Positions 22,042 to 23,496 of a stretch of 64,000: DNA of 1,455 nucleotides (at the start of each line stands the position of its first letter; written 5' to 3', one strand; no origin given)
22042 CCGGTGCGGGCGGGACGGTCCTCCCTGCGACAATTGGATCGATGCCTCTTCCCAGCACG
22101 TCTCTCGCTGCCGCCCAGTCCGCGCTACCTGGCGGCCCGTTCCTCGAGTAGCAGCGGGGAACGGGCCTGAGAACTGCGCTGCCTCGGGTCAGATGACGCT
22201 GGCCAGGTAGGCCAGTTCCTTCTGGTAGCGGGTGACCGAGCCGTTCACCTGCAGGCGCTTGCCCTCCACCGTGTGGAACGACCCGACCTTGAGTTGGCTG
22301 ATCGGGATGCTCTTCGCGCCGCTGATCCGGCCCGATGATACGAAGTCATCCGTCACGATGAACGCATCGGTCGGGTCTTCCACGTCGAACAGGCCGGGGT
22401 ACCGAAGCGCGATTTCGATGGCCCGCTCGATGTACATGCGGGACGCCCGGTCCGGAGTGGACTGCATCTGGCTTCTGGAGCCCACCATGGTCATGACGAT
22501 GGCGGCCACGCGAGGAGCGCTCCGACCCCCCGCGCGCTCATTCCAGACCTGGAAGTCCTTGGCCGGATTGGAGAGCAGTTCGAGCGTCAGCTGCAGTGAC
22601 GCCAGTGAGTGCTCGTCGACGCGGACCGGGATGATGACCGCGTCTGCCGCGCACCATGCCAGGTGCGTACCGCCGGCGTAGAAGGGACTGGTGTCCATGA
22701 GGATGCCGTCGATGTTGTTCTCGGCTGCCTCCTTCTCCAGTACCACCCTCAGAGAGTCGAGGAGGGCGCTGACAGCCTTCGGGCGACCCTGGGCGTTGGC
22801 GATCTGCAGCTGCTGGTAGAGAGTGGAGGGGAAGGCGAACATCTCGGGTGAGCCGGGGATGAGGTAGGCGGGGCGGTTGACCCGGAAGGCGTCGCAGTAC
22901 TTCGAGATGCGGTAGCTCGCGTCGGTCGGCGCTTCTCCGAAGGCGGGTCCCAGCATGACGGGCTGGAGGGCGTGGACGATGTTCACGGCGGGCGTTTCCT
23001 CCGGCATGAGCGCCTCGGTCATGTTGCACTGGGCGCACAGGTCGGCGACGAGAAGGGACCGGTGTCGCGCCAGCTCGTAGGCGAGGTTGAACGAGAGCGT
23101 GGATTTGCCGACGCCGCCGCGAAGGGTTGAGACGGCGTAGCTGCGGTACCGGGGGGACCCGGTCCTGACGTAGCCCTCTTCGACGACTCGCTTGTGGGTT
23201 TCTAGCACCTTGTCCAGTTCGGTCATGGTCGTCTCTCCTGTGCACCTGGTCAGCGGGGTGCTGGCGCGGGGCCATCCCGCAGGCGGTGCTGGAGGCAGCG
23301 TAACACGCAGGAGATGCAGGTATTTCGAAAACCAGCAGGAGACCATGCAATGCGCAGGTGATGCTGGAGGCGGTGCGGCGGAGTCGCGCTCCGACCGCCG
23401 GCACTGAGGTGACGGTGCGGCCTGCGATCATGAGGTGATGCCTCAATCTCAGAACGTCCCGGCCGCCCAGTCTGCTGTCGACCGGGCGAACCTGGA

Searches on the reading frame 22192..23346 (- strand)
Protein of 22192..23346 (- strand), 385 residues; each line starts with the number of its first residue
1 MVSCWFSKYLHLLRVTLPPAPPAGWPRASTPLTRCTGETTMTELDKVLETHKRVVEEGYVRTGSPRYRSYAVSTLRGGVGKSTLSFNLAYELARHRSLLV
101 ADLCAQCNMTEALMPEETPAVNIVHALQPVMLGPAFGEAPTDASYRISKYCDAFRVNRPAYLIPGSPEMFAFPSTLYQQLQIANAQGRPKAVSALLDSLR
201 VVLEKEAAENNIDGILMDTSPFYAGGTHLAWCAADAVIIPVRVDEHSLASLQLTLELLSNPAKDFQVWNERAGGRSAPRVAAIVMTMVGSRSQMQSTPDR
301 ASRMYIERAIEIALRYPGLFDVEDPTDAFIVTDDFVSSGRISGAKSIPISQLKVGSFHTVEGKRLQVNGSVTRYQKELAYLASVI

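Call 74: search_protein_families(library=pfam, alignment_id=A5, max_evalue=0.001)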
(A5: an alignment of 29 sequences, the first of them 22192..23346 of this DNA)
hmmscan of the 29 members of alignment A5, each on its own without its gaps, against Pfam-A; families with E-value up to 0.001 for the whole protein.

A. member 1, window:22192-23346:- (385 aa): 2 families
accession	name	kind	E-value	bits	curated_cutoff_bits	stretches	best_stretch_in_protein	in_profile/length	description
PF13614.12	AAA_31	-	1.4e-15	58.1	27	1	71-257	5-163/177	AAA domain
PF01656.29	CbiA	-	1.3e-07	32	25.4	1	72-291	3-86/125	CobQ/CobB/MinD/ParA nucleotide binding domain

B. families by the number of members that match (of 29 scanned): 13 families
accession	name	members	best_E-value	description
PF13310.11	Virulence_RhuM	1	3.9e-16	Virulence protein RhuM family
PF13614.12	AAA_31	1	1.4e-15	AAA domain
PF23778.1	Phage_holin_2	1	1.7e-14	Putative phage holin family 2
PF13091.12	PLDc_2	1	3.6e-13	PLD-like domain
PF01381.28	HTH_3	1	3.8e-09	Helix-turn-helix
PF02498.22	Bro-N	1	1.2e-07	BRO family, N-terminal domain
PF01656.29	CbiA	1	1.3e-07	CobQ/CobB/MinD/ParA nucleotide binding domain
PF13560.12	HTH_31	1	2e-06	Helix-turn-helix domain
PF13443.12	HTH_26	1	7.8e-06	Cro/C1-type HTH DNA-binding domain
PF07460.16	NUMOD3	1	6.5e-05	NUMOD3 motif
PF09339.16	HTH_IclR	1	0.00016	IclR helix-turn-helix domain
PF00614.28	PLDc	1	0.00018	Phospholipase D Active site motif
PF24596.1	DUF7620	1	0.0002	Family of unknown function (DUF7620)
